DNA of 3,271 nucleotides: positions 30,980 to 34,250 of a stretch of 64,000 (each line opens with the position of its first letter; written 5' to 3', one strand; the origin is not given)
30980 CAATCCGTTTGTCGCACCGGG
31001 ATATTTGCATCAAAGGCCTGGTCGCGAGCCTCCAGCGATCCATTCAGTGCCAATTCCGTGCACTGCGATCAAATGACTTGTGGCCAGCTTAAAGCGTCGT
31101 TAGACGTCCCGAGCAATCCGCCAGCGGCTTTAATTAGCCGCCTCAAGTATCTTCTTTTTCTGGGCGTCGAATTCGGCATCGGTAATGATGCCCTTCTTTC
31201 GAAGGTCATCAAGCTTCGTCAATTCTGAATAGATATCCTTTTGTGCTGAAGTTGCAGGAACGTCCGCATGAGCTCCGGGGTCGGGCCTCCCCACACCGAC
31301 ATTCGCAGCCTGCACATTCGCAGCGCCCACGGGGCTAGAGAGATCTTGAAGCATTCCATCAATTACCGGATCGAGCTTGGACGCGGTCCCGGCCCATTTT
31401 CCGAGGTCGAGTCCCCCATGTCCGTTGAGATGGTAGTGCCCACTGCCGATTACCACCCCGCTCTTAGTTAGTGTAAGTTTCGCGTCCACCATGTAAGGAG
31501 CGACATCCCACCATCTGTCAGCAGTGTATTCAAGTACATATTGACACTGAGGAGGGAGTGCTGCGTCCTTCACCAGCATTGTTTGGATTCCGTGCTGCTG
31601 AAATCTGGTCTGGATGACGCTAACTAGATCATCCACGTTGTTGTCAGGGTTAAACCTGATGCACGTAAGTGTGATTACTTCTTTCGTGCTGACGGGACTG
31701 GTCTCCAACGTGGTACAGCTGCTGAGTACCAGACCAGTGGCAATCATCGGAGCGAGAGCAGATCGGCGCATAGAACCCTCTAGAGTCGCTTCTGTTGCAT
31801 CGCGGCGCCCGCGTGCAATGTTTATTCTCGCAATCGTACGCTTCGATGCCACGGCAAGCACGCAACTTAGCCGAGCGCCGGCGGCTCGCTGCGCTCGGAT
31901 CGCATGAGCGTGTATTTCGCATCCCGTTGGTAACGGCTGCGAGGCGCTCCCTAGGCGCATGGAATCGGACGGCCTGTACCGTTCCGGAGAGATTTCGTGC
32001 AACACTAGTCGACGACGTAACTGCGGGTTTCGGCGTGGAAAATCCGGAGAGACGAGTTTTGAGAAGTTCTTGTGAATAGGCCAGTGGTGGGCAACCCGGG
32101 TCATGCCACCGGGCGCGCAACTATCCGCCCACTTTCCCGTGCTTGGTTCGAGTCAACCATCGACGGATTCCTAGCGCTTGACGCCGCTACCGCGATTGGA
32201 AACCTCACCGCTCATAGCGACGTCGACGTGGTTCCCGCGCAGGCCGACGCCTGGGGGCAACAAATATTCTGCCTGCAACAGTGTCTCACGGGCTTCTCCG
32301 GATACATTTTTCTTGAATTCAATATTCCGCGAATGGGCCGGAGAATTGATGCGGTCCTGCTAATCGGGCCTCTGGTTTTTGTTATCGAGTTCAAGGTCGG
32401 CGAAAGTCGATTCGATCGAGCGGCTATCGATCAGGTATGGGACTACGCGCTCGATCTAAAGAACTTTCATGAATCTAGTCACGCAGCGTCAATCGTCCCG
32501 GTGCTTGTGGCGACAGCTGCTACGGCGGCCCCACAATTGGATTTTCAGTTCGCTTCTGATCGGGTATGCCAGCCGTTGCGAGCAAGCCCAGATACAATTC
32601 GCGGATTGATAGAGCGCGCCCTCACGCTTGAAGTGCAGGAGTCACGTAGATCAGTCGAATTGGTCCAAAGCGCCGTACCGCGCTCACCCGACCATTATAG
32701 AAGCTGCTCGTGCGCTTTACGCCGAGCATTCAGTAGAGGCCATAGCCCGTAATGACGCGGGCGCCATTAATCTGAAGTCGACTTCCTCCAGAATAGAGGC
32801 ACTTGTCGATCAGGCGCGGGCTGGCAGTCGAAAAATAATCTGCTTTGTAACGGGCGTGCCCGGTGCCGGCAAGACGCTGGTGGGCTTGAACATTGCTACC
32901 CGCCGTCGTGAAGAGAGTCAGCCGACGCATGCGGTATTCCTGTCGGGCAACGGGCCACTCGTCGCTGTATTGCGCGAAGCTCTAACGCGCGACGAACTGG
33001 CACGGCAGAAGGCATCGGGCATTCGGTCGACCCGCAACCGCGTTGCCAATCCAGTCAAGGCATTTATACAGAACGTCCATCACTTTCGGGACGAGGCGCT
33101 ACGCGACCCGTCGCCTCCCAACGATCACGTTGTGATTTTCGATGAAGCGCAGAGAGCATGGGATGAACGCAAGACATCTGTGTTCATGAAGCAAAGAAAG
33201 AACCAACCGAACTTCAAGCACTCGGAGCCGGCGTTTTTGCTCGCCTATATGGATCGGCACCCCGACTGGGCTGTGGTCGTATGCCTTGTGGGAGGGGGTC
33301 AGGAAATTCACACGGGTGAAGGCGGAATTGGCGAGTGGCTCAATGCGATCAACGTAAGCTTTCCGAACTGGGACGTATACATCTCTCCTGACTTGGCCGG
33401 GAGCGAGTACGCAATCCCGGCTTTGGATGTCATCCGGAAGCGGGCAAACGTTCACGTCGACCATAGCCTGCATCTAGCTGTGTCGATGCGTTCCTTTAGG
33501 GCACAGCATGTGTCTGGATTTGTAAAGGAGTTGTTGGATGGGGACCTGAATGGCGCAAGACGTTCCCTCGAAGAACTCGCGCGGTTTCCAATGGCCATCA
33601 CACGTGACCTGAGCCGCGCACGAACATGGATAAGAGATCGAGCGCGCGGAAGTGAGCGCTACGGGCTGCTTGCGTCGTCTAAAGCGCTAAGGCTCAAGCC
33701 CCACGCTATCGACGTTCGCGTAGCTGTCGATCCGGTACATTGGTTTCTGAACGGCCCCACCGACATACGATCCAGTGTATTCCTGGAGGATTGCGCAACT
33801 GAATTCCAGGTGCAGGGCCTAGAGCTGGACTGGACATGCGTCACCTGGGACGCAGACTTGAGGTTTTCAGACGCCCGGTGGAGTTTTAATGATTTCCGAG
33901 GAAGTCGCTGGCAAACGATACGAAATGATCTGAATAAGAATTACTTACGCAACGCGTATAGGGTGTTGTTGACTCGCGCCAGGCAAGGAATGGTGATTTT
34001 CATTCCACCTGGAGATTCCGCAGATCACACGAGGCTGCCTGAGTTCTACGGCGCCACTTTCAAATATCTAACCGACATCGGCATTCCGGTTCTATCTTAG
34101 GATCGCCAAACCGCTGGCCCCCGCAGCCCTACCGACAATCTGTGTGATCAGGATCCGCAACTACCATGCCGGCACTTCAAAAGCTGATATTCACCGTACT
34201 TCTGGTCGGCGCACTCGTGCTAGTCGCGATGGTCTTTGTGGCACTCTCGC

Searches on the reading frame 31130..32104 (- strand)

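Call 61: search_protein_families(library=pfam, max_evalue=0.0001, proteins=[window:31130-32104:-])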
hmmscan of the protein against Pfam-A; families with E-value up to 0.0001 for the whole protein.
window:31130-32104:- (324 aa): 1 family
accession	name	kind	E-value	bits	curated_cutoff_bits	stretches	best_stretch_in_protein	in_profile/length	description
PF09851.14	SHOCT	-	7e-09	35.6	27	1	294-320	2-28/28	Short C-terminal domain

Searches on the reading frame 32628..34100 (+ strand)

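Call 61: search_protein_families(library=pfam, max_evalue=0.0001, proteins=[window:32628-34100:+])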
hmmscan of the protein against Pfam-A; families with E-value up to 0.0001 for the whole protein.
window:32628-34100:+ (490 aa): 4 families
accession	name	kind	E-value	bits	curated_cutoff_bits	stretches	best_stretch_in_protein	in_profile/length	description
PF09848.15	SLFN-g3_helicase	-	3.4e-79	267.1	24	1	71-460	3-353/354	Schlafen group 3, DNA/RNA helicase domain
PF13191.12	AAA_16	-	9.9e-08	33.1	32.6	1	54-177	10-144/167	AAA ATPase domain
PF04851.21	ResIII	-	4.5e-05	23.8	22.5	1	56-180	12-141/164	Type III restriction enzyme, res subunit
PF13401.12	AAA_22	-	0.0001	23.1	27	0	69-181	5-97/130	AAA domain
